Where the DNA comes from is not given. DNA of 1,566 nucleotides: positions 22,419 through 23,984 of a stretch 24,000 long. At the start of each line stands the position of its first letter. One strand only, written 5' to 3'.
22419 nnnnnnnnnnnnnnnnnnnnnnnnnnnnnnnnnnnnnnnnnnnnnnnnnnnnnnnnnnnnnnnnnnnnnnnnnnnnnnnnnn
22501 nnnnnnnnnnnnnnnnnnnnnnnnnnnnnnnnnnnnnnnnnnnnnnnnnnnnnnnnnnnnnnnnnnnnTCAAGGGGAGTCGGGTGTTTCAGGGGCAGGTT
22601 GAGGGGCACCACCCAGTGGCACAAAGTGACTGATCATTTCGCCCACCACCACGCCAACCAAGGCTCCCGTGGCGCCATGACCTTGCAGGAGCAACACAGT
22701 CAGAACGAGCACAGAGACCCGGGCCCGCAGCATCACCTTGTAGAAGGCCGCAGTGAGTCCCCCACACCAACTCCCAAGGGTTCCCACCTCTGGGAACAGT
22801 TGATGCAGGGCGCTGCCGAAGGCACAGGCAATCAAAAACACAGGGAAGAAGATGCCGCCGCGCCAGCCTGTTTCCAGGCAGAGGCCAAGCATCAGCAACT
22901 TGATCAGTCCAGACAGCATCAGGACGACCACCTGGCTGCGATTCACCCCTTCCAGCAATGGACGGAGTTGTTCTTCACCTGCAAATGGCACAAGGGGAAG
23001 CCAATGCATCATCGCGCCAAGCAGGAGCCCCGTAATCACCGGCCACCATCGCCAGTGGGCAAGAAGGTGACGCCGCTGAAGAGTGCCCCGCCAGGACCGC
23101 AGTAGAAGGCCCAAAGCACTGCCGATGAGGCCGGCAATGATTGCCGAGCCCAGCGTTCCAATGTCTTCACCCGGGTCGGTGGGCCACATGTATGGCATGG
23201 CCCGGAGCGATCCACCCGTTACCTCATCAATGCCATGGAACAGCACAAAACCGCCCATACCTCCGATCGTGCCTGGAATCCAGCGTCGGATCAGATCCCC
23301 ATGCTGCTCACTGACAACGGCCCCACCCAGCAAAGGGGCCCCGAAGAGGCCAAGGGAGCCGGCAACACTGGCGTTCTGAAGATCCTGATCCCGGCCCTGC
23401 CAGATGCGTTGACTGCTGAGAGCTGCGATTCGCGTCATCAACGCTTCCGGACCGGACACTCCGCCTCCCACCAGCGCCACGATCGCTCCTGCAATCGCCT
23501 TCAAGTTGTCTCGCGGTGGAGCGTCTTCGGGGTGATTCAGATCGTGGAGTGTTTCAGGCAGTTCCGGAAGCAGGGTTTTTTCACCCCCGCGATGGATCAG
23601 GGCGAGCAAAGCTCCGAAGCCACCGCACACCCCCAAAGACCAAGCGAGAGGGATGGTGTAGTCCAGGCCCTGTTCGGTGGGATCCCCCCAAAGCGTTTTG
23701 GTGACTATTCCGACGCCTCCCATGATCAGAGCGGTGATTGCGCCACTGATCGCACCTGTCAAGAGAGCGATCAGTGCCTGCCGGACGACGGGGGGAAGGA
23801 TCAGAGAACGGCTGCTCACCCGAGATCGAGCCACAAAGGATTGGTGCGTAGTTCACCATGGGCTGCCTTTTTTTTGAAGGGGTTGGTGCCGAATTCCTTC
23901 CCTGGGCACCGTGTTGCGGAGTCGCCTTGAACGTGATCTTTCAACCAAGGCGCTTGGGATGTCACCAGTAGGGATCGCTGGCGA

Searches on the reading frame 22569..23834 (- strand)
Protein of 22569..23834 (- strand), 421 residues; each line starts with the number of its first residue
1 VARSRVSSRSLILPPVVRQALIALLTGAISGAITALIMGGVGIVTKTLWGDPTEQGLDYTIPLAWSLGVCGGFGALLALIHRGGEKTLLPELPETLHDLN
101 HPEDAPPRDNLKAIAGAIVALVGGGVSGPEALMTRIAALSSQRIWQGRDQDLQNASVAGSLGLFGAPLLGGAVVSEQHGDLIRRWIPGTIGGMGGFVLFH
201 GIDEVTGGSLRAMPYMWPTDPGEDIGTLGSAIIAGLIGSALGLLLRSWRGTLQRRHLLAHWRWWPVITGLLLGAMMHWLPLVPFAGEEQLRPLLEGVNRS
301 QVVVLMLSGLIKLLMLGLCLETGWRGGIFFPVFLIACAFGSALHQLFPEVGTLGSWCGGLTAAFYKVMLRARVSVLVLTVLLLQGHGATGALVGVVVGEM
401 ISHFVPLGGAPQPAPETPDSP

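Call 4: search_protein_families(library=pfam, proteins=[window:22569-23834:-])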
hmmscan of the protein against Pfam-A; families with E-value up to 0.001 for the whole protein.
window:22569-23834:- (421 aa): 1 family
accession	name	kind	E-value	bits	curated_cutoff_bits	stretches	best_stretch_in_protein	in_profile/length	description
PF00654.25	Voltage_CLC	-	1.9e-19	70.5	24.8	1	92-400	21-343/346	Voltage gated chloride channel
